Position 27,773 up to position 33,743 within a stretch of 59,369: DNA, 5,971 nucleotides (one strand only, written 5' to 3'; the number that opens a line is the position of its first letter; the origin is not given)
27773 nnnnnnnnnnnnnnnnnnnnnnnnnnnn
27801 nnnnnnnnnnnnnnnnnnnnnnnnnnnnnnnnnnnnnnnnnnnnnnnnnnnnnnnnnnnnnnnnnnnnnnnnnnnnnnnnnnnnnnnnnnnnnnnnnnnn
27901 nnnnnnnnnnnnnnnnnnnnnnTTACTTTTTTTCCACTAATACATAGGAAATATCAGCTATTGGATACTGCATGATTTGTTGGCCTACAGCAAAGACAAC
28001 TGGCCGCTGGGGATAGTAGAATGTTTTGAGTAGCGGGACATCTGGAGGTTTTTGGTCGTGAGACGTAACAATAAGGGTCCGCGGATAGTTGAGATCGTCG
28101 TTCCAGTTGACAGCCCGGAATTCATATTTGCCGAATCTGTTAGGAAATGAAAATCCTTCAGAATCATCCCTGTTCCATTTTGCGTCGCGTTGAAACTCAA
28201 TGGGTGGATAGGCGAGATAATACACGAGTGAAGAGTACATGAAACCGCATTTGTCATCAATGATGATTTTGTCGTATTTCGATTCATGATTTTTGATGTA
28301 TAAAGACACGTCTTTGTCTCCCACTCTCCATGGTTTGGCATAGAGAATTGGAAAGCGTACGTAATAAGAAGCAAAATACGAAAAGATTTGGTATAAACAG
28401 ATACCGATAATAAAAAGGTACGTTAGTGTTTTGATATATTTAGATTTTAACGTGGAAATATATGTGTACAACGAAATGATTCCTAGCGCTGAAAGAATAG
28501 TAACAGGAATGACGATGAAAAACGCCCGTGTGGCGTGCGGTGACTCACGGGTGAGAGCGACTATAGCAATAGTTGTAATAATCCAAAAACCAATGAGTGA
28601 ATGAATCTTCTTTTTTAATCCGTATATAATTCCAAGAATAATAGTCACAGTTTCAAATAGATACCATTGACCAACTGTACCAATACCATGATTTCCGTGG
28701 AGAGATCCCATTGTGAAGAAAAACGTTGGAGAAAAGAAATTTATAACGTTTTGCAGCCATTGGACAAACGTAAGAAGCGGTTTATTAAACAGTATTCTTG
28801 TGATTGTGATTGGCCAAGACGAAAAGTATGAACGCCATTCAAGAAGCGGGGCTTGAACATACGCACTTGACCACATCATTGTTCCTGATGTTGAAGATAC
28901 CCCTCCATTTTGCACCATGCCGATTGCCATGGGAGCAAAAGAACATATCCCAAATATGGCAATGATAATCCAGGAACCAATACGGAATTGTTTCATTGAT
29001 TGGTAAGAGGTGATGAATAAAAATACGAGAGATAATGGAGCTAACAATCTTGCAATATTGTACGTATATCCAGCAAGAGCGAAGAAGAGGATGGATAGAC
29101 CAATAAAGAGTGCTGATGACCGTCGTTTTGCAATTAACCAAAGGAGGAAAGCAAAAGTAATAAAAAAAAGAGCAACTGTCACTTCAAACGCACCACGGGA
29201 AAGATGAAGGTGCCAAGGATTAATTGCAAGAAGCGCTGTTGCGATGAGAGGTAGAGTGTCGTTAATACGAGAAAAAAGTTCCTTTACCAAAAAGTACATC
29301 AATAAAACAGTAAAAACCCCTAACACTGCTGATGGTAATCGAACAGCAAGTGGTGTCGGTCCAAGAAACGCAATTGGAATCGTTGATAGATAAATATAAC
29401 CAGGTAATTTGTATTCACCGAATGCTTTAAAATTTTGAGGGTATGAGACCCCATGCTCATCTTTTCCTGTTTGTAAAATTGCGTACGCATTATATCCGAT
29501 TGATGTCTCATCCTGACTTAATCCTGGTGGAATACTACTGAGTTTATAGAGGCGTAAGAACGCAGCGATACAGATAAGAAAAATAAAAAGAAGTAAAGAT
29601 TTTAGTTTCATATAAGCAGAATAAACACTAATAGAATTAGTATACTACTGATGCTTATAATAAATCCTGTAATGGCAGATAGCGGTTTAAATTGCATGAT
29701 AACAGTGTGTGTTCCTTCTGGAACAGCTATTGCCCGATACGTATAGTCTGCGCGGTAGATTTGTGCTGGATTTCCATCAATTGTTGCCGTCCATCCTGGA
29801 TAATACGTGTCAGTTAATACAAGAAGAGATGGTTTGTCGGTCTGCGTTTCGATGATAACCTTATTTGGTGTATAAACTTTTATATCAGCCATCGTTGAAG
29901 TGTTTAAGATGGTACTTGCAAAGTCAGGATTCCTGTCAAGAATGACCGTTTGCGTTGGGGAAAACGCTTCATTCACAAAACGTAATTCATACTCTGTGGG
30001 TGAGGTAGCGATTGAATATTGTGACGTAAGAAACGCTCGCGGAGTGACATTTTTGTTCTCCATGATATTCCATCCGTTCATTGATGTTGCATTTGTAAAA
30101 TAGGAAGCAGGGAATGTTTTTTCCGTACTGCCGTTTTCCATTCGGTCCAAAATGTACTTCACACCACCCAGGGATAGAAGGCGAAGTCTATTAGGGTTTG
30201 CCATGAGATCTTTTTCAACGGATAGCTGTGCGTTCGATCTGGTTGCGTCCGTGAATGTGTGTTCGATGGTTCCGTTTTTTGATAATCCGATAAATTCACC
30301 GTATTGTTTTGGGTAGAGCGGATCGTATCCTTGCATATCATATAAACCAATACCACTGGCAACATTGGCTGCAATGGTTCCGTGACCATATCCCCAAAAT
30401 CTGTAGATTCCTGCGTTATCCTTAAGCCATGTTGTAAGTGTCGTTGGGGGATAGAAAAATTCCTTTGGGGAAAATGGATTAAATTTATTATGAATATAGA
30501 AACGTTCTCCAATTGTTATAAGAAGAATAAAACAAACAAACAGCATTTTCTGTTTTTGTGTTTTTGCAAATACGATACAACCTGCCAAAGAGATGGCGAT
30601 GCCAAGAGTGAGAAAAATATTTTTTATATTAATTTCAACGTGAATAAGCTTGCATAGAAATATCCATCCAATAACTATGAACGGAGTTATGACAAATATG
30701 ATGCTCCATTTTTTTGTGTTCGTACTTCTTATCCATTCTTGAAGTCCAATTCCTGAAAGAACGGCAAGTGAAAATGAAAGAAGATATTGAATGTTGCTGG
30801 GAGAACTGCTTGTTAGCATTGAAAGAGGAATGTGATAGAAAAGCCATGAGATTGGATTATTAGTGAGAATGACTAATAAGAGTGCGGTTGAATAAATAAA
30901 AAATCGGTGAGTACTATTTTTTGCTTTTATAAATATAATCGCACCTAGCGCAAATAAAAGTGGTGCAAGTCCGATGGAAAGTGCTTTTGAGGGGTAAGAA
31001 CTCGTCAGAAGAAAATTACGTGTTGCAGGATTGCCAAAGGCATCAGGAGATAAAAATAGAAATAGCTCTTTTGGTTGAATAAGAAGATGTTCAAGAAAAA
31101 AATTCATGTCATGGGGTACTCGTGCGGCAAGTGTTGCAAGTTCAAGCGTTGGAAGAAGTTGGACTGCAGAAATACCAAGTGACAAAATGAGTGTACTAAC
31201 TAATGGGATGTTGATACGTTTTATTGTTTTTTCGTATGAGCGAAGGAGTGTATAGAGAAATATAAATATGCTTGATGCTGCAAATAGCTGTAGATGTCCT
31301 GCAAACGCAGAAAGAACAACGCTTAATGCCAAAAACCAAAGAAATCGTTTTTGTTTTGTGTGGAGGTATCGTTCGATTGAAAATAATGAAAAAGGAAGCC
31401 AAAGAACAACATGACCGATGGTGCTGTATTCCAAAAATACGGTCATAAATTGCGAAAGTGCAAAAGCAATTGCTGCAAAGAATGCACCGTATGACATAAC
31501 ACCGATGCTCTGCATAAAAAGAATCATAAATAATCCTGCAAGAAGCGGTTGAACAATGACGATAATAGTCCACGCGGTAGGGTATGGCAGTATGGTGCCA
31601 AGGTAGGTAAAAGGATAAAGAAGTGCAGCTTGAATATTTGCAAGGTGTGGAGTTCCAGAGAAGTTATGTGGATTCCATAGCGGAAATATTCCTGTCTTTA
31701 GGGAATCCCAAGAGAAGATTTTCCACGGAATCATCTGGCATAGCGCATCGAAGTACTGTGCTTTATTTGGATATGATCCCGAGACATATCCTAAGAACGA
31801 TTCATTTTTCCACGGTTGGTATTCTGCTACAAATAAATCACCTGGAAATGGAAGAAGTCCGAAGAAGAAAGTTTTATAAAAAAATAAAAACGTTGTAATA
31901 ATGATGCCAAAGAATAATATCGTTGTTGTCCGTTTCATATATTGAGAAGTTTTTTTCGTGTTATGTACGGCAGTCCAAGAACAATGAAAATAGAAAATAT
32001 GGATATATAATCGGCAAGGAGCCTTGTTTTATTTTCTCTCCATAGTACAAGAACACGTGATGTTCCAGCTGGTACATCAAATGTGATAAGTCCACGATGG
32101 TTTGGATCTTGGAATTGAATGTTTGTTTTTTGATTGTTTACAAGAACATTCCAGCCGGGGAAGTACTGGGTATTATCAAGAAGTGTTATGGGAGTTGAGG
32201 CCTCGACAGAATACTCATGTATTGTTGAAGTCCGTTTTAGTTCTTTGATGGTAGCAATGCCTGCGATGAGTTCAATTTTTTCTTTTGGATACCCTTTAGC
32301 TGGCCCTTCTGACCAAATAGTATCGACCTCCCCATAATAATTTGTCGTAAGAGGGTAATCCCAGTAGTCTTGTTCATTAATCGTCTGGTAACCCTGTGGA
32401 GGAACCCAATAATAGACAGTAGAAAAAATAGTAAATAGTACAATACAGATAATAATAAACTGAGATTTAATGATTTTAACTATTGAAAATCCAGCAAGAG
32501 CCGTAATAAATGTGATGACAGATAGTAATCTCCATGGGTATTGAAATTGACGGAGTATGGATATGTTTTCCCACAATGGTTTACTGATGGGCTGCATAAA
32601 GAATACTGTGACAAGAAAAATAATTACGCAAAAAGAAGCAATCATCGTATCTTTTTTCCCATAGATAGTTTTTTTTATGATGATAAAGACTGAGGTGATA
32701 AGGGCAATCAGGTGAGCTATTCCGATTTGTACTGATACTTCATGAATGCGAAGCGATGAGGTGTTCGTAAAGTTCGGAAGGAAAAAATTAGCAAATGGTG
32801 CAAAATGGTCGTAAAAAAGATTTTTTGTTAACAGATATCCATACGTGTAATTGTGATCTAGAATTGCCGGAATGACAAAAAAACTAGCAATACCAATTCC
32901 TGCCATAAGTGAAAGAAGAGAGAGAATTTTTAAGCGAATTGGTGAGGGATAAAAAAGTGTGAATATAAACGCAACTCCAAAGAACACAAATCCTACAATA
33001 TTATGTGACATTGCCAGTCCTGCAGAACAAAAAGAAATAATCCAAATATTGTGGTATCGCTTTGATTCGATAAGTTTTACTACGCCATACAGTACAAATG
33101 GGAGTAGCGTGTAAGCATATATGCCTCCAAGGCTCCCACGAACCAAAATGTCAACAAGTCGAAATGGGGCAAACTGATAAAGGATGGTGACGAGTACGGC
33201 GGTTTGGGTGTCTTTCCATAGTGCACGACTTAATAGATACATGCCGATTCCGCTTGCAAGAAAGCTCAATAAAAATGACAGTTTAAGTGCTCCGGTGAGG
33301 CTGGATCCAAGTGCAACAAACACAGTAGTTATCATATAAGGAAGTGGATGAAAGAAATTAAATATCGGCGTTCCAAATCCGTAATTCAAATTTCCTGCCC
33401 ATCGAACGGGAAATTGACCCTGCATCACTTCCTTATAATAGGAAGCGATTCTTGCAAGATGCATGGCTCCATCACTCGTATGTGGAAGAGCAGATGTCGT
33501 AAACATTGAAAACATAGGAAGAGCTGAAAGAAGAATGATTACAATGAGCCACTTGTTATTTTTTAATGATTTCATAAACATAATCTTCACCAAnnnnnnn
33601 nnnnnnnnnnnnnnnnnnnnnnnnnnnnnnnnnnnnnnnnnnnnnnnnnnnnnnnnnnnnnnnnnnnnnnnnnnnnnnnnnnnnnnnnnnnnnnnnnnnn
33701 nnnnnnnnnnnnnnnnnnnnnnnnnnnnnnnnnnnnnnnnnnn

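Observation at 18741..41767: Thirteen consecutive GT-C-type membrane genes with no cytoplasmic enzyme between them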

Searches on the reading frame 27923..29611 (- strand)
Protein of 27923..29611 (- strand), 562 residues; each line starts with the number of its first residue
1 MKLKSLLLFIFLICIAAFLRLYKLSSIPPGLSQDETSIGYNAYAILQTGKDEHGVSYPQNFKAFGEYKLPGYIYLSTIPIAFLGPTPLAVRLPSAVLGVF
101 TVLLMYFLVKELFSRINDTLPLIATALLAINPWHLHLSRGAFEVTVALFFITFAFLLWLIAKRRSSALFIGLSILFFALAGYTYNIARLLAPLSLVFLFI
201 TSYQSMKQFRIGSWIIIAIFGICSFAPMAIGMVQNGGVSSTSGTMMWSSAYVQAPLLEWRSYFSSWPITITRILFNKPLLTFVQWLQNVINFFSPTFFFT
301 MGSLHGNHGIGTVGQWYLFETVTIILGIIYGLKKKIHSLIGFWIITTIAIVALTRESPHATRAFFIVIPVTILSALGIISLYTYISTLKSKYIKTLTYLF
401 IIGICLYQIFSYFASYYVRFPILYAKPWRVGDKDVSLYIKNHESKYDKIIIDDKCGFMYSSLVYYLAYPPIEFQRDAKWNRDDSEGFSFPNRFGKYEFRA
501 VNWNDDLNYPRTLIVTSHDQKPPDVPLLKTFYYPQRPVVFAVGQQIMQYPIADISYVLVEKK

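Call 3: search_protein_families(library=pfam, proteins=[window:27923-29611:-], max_evalue=0.01)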
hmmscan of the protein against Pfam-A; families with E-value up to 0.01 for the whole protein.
window:27923-29611:- (562 aa): 1 family
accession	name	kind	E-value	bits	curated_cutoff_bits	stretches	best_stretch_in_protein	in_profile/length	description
PF13231.12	PMT_2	-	2.6e-05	24.9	26.1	1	70-227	4-156/160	Dolichyl-phosphate-mannose-protein mannosyltransferase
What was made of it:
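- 27923..29611 (-): PMT_2-like GT-C, family A. PMT_2 24.9 bits, just below the cut-off (call 3).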

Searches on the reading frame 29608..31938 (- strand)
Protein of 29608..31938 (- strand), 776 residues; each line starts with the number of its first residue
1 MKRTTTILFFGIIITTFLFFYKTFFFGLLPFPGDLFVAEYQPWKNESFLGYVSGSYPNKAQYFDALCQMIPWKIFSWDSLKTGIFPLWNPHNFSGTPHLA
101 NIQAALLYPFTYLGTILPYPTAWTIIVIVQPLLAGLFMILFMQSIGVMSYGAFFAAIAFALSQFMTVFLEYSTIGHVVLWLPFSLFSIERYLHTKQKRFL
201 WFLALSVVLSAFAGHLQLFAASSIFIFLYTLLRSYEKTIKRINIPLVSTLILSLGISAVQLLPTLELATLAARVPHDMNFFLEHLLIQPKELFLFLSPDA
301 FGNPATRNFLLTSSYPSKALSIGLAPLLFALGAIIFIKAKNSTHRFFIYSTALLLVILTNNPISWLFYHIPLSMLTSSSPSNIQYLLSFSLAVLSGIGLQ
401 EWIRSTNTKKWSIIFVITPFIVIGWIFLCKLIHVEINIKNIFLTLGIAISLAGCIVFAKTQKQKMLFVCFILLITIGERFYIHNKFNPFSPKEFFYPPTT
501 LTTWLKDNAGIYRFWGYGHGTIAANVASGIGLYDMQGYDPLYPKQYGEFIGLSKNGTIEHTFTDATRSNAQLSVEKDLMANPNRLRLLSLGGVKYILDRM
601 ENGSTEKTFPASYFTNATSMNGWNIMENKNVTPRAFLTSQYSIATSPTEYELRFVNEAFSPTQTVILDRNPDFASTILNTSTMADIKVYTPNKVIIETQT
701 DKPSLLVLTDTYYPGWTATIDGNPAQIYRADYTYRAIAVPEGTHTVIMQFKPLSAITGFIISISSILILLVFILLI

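Call 3: search_protein_families(library=pfam, proteins=[window:29608-31938:-], max_evalue=0.01)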
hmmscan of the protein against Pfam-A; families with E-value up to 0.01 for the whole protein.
window:29608-31938:- (776 aa): 1 family
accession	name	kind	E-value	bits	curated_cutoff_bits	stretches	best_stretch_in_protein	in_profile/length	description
PF09586.16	YfhO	-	2.1e-27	96.4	28.5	2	106-478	75-437/835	Bacterial membrane protein YfhO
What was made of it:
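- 29608..31938 (-): YfhO-family GT-C, 776 aa. YfhO 96.4 bits (call 3).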

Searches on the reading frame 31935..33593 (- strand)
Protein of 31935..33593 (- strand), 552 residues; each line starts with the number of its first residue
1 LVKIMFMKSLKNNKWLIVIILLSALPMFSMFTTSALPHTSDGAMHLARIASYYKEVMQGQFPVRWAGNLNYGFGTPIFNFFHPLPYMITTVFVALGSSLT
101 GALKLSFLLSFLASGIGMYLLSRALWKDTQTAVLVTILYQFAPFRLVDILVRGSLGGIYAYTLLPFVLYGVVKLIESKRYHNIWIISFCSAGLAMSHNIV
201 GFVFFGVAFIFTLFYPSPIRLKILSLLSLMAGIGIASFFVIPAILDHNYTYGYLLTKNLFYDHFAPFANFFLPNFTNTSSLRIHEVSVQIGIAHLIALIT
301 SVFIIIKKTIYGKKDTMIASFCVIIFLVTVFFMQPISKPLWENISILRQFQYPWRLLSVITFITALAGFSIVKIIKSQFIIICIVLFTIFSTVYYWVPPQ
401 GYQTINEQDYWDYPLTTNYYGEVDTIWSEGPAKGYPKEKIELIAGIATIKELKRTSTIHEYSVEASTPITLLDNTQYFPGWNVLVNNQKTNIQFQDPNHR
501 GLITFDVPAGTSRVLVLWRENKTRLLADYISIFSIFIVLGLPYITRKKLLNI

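Call 4: search_protein_families(library=pfam, proteins=[window:31935-33593:-], max_evalue=0.01)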
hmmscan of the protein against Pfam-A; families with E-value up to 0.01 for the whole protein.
window:31935-33593:- (552 aa): 1 family
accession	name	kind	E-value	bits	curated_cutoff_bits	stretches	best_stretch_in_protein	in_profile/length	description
PF10131.15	PTPS_related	-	2.1e-14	53.4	26.4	1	78-396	1-310/621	6-pyruvoyl-tetrahydropterin synthase related domain; membrane protein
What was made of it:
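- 31935..33593 (-): PTPS_related-family GT-C, family C. PTPS_related 53.4 bits (call 4).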
